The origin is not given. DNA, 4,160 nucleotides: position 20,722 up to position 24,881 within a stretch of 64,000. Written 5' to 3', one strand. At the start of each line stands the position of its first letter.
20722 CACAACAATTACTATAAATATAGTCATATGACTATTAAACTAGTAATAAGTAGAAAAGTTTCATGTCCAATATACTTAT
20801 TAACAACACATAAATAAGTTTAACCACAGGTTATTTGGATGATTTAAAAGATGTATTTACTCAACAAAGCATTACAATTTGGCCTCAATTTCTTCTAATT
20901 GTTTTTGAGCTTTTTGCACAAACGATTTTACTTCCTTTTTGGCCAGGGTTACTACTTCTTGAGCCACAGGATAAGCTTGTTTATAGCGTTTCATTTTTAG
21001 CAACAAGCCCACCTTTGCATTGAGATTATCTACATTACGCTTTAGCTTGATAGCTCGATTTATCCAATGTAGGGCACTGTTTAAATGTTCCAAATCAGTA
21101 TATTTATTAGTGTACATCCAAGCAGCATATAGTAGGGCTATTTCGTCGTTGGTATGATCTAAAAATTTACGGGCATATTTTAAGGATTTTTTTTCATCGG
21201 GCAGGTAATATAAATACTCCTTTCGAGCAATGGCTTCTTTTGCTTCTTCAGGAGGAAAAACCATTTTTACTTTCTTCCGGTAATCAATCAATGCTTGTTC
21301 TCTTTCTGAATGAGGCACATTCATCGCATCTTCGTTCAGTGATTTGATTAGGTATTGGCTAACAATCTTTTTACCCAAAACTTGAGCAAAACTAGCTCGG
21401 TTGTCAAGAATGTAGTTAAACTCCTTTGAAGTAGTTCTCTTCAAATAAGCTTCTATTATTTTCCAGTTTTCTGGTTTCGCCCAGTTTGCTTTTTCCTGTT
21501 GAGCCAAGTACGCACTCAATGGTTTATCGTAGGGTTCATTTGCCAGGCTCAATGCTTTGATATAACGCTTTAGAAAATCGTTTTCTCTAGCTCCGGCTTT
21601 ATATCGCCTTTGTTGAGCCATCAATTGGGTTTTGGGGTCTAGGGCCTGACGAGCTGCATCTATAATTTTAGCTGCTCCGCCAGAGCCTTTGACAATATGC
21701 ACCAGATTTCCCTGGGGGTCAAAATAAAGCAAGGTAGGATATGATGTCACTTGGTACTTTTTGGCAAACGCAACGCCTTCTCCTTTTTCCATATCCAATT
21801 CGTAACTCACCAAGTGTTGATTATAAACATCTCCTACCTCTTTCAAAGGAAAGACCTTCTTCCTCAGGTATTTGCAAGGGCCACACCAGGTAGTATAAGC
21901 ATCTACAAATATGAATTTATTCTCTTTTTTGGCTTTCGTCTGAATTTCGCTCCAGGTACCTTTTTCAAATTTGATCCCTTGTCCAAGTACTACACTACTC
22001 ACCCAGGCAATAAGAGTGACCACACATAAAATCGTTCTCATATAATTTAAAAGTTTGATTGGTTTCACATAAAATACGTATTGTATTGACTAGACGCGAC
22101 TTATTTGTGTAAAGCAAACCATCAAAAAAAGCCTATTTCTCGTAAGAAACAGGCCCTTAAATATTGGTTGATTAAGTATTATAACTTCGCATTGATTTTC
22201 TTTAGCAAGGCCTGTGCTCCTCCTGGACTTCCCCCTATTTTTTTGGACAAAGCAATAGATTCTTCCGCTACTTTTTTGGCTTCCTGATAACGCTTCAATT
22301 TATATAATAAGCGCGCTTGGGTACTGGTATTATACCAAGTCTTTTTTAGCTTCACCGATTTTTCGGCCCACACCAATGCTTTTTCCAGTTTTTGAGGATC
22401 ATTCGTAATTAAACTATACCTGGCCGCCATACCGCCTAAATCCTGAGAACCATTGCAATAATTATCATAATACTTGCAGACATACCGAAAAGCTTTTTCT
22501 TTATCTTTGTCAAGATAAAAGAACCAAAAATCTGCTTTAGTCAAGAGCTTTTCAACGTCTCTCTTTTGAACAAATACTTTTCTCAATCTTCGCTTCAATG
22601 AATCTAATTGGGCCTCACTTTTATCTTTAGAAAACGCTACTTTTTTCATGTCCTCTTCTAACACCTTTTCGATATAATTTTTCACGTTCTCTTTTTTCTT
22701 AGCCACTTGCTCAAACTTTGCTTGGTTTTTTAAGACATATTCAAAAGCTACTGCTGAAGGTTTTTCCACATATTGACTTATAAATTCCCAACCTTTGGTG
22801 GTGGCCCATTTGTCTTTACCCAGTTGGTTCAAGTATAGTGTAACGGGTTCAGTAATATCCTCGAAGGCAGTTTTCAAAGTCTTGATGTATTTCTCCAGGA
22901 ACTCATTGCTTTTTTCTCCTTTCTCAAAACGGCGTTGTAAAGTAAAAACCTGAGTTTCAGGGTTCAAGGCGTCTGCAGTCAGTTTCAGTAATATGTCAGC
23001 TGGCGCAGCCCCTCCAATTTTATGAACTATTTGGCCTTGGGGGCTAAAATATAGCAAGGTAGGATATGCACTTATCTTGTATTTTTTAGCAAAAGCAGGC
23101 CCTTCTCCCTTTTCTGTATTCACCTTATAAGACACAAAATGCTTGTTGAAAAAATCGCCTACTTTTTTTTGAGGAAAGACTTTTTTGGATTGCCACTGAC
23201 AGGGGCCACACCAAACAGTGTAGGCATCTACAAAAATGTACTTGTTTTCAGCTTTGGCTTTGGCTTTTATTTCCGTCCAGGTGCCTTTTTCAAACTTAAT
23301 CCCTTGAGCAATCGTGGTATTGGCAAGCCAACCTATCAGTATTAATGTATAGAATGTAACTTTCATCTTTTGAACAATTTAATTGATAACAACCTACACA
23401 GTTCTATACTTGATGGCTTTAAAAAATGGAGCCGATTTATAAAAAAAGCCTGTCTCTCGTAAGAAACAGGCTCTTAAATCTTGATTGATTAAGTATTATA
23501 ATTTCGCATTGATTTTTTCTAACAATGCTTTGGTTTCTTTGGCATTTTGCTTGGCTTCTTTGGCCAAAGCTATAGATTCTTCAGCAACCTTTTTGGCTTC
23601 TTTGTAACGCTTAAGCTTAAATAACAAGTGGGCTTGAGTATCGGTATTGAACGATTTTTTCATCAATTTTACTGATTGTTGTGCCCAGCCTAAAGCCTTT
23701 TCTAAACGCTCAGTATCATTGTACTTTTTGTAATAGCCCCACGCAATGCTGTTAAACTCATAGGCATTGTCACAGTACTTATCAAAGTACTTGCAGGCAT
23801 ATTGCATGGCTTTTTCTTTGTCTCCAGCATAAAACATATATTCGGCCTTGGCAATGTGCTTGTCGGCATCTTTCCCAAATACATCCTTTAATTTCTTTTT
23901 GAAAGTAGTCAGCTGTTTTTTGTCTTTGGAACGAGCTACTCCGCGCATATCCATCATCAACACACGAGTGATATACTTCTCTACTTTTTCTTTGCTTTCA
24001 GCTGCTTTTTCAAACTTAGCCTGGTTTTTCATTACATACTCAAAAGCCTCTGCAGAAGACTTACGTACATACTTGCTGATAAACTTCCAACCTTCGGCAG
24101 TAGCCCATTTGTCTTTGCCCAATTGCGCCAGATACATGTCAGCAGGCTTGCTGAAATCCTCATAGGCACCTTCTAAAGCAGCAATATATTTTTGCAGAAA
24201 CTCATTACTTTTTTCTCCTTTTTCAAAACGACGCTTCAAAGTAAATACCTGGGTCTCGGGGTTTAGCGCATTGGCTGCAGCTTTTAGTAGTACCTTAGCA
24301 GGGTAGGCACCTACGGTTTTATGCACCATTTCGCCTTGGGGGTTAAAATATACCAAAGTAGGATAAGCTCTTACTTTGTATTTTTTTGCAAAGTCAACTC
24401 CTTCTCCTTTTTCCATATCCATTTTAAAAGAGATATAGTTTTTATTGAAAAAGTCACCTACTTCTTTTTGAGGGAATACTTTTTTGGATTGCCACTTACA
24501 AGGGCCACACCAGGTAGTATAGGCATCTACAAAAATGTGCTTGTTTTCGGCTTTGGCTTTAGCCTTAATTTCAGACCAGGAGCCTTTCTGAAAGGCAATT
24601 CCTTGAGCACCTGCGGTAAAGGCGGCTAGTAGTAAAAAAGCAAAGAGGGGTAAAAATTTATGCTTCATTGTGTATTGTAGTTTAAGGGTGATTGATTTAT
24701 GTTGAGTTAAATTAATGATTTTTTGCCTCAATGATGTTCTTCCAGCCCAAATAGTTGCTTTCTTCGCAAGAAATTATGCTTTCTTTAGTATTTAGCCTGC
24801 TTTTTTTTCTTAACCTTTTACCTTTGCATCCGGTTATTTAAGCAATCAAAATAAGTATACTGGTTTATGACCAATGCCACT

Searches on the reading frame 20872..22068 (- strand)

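Call 66: search_protein_families(library=pfam, proteins=[window:20872-22068:-], max_evalue=0.0001)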
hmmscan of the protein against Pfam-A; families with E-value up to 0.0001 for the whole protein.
window:20872-22068:- (398 aa): 4 families
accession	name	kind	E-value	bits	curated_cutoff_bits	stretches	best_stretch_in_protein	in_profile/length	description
PF13098.12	Thioredoxin_2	-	5.8e-12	46.3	27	1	46-132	1-97/104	Thioredoxin-like domain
PF00085.26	Thioredoxin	-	1.9e-10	41.1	23.5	1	42-138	10-100/103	Thioredoxin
PF13899.12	Thioredoxin_7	-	8e-08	32.8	27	1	44-118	11-83/83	Thioredoxin-like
PF03190.21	Thioredox_DsbH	-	4.8e-05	23.8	27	0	41-95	28-82/163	Protein of unknown function, DUF255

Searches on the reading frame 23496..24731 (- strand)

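Call 66: search_protein_families(library=pfam, proteins=[window:23496-24731:-], max_evalue=0.0001)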
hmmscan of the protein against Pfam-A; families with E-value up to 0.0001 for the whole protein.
window:23496-24731:- (411 aa): 4 families
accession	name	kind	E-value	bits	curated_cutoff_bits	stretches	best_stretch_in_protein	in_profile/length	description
PF13098.12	Thioredoxin_2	-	1.1e-11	45.5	27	1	59-150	1-102/104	Thioredoxin-like domain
PF13899.12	Thioredoxin_7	-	1.5e-10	41.5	27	1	51-131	5-83/83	Thioredoxin-like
PF00085.26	Thioredoxin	-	1.7e-10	41.2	23.5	1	58-151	13-100/103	Thioredoxin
PF03190.21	Thioredox_DsbH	-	1.7e-07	31.8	27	1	54-113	28-87/163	Protein of unknown function, DUF255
